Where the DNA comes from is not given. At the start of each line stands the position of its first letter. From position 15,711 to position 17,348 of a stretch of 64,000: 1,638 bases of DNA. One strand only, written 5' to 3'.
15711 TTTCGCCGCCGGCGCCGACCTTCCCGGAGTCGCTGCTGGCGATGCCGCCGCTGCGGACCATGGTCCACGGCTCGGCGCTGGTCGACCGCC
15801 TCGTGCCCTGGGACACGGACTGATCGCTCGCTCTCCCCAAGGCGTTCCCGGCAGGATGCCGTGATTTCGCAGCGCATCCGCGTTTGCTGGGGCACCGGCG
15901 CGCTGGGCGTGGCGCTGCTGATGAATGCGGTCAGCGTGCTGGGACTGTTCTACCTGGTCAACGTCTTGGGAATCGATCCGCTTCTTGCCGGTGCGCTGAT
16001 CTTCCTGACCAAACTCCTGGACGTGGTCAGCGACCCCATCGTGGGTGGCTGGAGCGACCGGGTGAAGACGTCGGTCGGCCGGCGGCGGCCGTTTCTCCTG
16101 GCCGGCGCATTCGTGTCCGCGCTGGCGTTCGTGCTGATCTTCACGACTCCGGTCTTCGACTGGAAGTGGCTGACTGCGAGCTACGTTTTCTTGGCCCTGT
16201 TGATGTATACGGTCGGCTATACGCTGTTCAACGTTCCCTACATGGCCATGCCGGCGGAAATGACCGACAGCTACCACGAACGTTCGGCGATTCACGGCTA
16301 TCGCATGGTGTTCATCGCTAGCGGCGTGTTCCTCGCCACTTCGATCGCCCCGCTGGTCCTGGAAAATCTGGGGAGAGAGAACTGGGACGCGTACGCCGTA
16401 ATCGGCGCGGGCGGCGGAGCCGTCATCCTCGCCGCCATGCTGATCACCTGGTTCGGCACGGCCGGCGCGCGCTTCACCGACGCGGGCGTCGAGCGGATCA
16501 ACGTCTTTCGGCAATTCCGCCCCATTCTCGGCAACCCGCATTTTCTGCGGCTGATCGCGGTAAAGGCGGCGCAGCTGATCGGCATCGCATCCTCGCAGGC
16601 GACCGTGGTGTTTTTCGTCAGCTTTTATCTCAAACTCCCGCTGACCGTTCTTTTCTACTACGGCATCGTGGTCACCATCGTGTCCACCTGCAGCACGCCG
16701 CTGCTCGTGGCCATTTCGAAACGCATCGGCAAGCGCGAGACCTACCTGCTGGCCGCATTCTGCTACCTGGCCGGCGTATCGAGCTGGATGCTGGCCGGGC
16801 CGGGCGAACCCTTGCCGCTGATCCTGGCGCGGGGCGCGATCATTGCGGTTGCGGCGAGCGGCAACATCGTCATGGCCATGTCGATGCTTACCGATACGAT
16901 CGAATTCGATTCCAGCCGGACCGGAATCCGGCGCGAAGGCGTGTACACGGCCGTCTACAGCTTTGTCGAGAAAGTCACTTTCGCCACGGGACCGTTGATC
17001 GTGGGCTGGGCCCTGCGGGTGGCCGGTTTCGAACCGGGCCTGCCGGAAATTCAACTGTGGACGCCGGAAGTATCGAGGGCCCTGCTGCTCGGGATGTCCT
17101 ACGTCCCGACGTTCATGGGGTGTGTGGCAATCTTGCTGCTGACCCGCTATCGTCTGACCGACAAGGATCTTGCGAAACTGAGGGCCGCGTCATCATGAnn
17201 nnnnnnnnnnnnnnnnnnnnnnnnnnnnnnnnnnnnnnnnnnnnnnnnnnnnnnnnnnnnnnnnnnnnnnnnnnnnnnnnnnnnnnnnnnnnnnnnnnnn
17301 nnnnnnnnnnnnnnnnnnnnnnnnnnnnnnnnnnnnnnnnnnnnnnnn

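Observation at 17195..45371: Recurrent two-gene module: N-terminally extended SAM methyltransferase plus ~100-aa helical partner, three copies within 28 kb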

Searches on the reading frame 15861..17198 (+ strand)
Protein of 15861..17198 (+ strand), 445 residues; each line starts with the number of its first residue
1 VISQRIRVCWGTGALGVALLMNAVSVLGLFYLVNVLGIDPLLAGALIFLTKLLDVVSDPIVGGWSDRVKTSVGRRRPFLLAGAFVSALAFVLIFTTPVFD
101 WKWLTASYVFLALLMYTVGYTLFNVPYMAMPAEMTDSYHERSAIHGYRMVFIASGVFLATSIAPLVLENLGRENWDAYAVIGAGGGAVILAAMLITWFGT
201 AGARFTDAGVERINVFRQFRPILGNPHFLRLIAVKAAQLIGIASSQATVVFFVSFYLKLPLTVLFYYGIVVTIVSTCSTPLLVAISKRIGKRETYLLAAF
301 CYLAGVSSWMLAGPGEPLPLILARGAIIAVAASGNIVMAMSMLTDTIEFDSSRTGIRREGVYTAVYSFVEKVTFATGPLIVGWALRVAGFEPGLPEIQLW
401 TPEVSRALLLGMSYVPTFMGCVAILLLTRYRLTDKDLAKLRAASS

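Call 81: search_protein_families(library=ncbifam, proteins=[window:15861-17198:+], max_evalue=0.00001)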
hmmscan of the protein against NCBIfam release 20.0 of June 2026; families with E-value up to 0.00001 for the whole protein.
window:15861-17198:+ (445 aa): 6 families
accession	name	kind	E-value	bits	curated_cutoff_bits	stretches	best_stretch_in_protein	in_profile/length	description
TIGR00792.1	gph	subfamily_domain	8.9e-63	212.5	231.35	1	7-440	1-430/437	glycoside-pentoside-hexuronide (GPH):cation symporter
NF007237.0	PRK09669.1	subfamily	4.9e-38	130.9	610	1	3-442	7-440/461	putative symporter YagG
NF007353.0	PRK09848.1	equivalog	1.2e-35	123.1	528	1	4-439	7-436/457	glucuronide transporter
NF007749.0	PRK10429.1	equivalog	2.1e-33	115.9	456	1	2-440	3-443/473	melibiose:sodium transporter MelB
NF008526.0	PRK11462.1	equivalog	3e-22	79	836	1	3-392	7-392/460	glycoside-pentoside-hexuronide family transporter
TIGR01301.1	GPH_sucrose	subfamily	5.3e-08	32.1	511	1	32-124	30-125/476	sucrose/proton symporter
